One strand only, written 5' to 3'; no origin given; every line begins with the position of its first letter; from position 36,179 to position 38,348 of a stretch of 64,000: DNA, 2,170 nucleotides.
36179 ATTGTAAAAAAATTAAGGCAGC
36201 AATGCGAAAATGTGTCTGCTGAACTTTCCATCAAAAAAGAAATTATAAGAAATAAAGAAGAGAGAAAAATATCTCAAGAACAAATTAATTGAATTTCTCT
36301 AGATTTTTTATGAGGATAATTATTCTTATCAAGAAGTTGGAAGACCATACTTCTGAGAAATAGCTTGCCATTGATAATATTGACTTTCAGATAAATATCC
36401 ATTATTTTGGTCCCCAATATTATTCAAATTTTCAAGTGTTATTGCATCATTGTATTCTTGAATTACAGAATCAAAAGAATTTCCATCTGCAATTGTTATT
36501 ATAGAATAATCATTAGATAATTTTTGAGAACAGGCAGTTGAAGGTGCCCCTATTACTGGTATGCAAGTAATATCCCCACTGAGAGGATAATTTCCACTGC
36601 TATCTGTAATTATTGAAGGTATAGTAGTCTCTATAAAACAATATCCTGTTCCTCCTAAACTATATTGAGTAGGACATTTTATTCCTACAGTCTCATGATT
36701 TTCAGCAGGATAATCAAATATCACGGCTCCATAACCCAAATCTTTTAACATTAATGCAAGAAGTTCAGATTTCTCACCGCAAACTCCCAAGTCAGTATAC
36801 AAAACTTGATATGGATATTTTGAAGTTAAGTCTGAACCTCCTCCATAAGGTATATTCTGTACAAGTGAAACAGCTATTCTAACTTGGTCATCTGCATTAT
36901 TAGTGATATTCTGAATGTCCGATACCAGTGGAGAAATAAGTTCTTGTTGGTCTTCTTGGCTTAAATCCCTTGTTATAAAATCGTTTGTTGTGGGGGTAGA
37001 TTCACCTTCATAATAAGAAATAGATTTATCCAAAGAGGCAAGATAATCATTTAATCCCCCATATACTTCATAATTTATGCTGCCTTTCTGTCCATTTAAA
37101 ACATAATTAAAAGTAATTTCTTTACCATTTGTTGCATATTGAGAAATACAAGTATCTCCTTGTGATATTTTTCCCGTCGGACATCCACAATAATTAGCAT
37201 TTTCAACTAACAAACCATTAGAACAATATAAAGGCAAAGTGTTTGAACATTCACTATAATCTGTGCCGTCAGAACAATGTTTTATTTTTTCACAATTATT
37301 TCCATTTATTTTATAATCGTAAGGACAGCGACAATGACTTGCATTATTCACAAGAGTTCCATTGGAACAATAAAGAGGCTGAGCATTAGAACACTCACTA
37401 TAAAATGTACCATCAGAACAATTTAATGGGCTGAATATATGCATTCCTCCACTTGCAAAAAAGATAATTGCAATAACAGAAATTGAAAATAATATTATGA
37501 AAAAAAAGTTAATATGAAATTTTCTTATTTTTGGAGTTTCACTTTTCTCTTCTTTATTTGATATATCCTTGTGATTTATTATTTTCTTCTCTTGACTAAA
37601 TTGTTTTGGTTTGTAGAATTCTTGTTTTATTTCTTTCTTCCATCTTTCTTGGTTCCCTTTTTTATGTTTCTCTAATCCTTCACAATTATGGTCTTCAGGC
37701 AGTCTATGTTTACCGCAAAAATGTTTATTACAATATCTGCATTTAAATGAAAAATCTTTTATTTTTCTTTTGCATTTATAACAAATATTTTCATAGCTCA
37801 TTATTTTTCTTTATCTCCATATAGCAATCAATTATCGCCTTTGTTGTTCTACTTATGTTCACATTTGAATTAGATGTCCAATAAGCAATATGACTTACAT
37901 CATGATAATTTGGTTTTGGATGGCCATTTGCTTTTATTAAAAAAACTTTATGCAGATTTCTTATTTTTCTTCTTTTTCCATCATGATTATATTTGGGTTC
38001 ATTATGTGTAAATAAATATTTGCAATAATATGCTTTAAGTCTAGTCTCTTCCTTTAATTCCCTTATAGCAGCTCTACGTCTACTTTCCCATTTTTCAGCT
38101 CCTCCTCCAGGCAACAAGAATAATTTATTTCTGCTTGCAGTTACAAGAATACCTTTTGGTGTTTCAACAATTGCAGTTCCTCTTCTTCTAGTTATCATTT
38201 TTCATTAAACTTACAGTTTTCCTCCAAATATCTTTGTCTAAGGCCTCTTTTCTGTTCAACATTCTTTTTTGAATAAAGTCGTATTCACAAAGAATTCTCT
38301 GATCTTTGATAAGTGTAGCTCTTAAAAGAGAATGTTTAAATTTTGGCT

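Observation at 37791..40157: Mobile-element operon: RHH-like, LemA, NRK-like kinase, 2H phosphoesterase and NUDIX (candidate NAD/ADP-ribose or signalling-nucleotide processing module)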

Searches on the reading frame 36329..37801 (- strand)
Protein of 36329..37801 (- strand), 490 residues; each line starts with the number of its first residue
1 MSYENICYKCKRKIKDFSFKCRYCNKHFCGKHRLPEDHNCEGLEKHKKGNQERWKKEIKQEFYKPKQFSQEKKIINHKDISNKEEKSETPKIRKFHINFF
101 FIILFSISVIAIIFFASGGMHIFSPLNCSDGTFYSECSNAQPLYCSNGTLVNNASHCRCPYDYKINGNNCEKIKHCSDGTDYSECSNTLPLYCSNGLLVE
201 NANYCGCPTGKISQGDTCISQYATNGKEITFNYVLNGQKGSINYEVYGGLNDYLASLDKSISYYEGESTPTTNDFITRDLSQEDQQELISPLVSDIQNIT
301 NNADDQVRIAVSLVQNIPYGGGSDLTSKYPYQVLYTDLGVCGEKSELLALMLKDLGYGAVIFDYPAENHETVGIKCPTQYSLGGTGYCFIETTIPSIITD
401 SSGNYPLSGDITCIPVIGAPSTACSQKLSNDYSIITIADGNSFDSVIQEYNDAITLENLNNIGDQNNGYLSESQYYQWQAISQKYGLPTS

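Call 3: search_protein_families(library=pfam, proteins=[window:36329-37801:-], max_evalue=0.1)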
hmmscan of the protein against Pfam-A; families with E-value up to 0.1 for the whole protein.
window:36329-37801:- (490 aa): 2 families
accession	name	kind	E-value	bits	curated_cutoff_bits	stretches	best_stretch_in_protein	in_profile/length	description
PF01428.23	zf-AN1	-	1.8e-10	41.2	27.9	1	7-45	1-40/40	AN1-like Zinc finger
PF01841.26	Transglut_core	-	0.00089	20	23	1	296-359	7-72/108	Transglutaminase-like superfamily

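Call 4: search_protein_families(library=ncbifam, proteins=[window:36329-37801:-], max_evalue=0.1)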
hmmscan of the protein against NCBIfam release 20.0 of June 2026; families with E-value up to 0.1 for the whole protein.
window:36329-37801:- (490 aa): 0 families

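Call 32: search_protein_families(library=padloc, proteins=[window:36329-37801:-], max_evalue=0.01)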
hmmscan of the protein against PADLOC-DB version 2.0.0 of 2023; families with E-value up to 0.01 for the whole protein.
window:36329-37801:- (490 aa): 0 families

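Call 33: search_protein_families(library=phrogs, proteins=[window:36329-37801:-], max_evalue=0.001)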
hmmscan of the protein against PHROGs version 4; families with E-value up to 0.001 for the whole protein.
window:36329-37801:- (490 aa): 0 families

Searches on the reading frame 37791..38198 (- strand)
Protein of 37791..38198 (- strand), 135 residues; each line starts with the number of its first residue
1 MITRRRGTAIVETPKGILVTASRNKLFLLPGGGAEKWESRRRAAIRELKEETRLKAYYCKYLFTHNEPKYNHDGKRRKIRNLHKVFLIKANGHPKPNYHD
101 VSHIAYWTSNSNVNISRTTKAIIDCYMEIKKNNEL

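Call 3: search_protein_families(library=pfam, proteins=[window:37791-38198:-], max_evalue=0.1)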
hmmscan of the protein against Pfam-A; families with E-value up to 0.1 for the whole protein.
window:37791-38198:- (135 aa): 1 family
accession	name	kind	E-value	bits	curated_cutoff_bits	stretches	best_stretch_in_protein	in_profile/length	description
PF00293.34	NUDIX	-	3.8e-10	40.3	21.1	1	9-109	8-114/134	NUDIX domain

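Call 4: search_protein_families(library=ncbifam, proteins=[window:37791-38198:-], max_evalue=0.1)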
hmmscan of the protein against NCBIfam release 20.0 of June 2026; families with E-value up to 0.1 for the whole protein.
window:37791-38198:- (135 aa): 13 families
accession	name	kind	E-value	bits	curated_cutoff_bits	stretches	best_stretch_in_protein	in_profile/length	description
NF007834.0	PRK10546.1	equivalog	6.6e-07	29.2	156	1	23-130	28-129/135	pyrimidine (deoxy)nucleoside triphosphate diphosphatase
TIGR02705.1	nudix_YtkD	equivalog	2.7e-05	23.7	154.4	1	10-62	30-82/156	RNA deprotection pyrophosphohydrolase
NF041652.1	Nud_hyd_Dein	equivalog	0.00071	19.8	200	1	15-66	33-84/152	Nudix hydrolase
NF003788.0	PRK05379.1-5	equivalog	0.0012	18.2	354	1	25-56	238-269/351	bifunctional nicotinamide-nucleotide adenylyltransferase/Nudix hydroxylase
NF003786.0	PRK05379.1-2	equivalog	0.0013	18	397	1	25-109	243-331/354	bifunctional nicotinamide-nucleotide adenylyltransferase/Nudix hydroxylase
NF001938.0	PRK00714.1-5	equivalog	0.0014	18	116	1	22-56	42-76/172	RNA pyrophosphohydrolase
NF006530.0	PRK08999.1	equivalog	0.0016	17.5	245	1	26-74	34-81/315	Nudix family hydrolase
NF003791.0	PRK05379.2-3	equivalog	0.009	15.2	409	1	25-114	227-319/340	bifunctional nicotinamide-nucleotide adenylyltransferase/Nudix hydroxylase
NF001937.0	PRK00714.1-4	equivalog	0.0095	15.6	139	1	23-65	29-71/161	RNA pyrophosphohydrolase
NF008044.0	PRK10776.1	equivalog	0.0097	15.8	148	1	27-63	33-69/130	8-oxo-dGTP diphosphatase MutT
NF006961.0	PRK09438.1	equivalog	0.034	13.6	103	1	32-62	39-69/151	dihydroneopterin triphosphate diphosphatase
NF003787.0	PRK05379.1-4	equivalog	0.038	13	449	1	25-56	233-264/346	bifunctional nicotinamide-nucleotide adenylyltransferase/Nudix hydroxylase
NF001935.0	PRK00714.1-2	equivalog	0.045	13.2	259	1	24-62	30-68/183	RNA pyrophosphohydrolase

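Call 17: search_solved_structures(query=window:37791-38198:-, max_evalue=0.01, show_alignments=2)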
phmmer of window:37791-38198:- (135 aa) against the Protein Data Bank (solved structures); distinct sequences matched with E-value up to 0.01: 5.
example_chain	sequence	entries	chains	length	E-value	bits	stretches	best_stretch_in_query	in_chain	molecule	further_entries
3f13_A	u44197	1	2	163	2.4e-17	66.4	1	4-130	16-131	putative nudix hydrolase family member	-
3id9_A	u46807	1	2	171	0.00029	24.1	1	9-69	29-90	MutT/NUDIX family protein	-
2yyh_A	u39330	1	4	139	0.0045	20.2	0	27-71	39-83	8-OXO-dGTPase domain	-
4jzu_A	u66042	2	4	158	0.0052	20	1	18-64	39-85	RNA PYROPHOSPHOHYDROLASE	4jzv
2pqv_A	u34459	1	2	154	0.0084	19.3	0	6-74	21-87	MutT/nudix family protein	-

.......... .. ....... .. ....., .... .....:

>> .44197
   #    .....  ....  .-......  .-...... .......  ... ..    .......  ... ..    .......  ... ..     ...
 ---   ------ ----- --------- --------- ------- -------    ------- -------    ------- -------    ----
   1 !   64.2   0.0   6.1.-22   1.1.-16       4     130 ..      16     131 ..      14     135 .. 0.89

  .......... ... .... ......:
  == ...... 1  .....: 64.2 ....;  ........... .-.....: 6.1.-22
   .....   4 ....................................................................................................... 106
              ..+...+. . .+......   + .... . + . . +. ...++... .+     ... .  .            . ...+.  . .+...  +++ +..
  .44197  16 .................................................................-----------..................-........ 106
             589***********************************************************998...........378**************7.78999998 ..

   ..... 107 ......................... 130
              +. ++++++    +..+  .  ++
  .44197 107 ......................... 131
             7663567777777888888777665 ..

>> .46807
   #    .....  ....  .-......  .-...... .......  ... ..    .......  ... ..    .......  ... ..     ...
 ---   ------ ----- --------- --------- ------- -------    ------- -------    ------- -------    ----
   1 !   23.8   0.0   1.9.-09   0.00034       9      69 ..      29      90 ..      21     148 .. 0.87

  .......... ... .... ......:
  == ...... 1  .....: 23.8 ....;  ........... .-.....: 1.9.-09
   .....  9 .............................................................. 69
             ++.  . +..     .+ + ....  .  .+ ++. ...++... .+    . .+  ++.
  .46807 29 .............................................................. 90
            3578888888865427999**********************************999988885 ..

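Call 32: search_protein_families(library=padloc, proteins=[window:37791-38198:-], max_evalue=0.01)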
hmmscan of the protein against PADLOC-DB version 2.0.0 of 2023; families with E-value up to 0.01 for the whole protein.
window:37791-38198:- (135 aa): 1 family
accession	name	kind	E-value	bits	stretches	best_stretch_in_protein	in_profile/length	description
PDLC04899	PDC-S07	-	2.3e-05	22.1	1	24-100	32-102/135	-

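Call 33: search_protein_families(library=phrogs, proteins=[window:37791-38198:-], max_evalue=0.001)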
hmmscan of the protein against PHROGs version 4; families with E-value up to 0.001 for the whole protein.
window:37791-38198:- (135 aa): 3 families
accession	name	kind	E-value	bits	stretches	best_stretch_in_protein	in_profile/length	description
phrog_19657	-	other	1.5e-07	32.5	1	23-109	57-147/176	nudix hydrolase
phrog_1198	-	other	3.8e-06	27.8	1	24-90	63-127/253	MutT/NUDIX hydrolase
phrog_1185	-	other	1.5e-05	25.6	1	29-72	183-226/301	nudix hydrolase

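Call 90: search_solved_structures(query=A4, max_evalue=0.001, show_alignments=1)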
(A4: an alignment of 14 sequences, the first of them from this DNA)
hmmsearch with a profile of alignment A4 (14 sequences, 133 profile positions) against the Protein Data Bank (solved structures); distinct sequences matched with E-value up to 0.001: 56.
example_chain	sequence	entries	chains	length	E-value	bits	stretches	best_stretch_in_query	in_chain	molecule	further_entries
3f13_A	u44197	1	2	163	2.7e-24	88.6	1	5-131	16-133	putative nudix hydrolase family member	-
3i7u_A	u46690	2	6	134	1.1e-09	41.3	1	15-131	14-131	AP4A hydrolase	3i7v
3id9_A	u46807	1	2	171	4.6e-08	36.1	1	5-69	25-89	MutT/NUDIX family protein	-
1vc8_A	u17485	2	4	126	2e-06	30.8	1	8-110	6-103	Ndx1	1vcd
2yyh_A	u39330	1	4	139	2.6e-06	30.4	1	28-109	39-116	8-OXO-dGTPase domain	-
6fl4_A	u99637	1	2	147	3e-06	30.2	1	24-91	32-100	Nudix hydrolase 1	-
5gp0_E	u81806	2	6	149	3.1e-06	30.2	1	24-91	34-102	Nudix hydrolase 1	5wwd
6dby_A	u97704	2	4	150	3.1e-06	30.2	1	24-91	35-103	Nudix hydrolase 1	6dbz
1f3y_A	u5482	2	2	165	3.8e-06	29.9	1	4-59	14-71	DIADENOSINE 5',5'''-P1,P4-TETRAPHOSPHATE HYDROLASE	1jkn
4ilq_A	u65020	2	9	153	4e-06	29.8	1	16-108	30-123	CT771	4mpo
3o8s_A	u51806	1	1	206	5.1e-06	29.5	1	10-106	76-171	ADP-ribose pyrophosphatase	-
2duk_A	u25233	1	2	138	6.5e-06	29.1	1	13-73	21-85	MS0616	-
3q1p_A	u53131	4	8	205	6.6e-06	29.1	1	10-128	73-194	Phosphohydrolase (MutT/nudix family protein)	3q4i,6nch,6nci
7nnj_A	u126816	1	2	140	6.8e-06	29.1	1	13-73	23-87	Diphosphoinositol polyphosphate phosphohydrolase 2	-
3mcf_A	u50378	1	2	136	9.5e-06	28.6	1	13-77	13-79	Diphosphoinositol polyphosphate phosphohydrolase 3-alpha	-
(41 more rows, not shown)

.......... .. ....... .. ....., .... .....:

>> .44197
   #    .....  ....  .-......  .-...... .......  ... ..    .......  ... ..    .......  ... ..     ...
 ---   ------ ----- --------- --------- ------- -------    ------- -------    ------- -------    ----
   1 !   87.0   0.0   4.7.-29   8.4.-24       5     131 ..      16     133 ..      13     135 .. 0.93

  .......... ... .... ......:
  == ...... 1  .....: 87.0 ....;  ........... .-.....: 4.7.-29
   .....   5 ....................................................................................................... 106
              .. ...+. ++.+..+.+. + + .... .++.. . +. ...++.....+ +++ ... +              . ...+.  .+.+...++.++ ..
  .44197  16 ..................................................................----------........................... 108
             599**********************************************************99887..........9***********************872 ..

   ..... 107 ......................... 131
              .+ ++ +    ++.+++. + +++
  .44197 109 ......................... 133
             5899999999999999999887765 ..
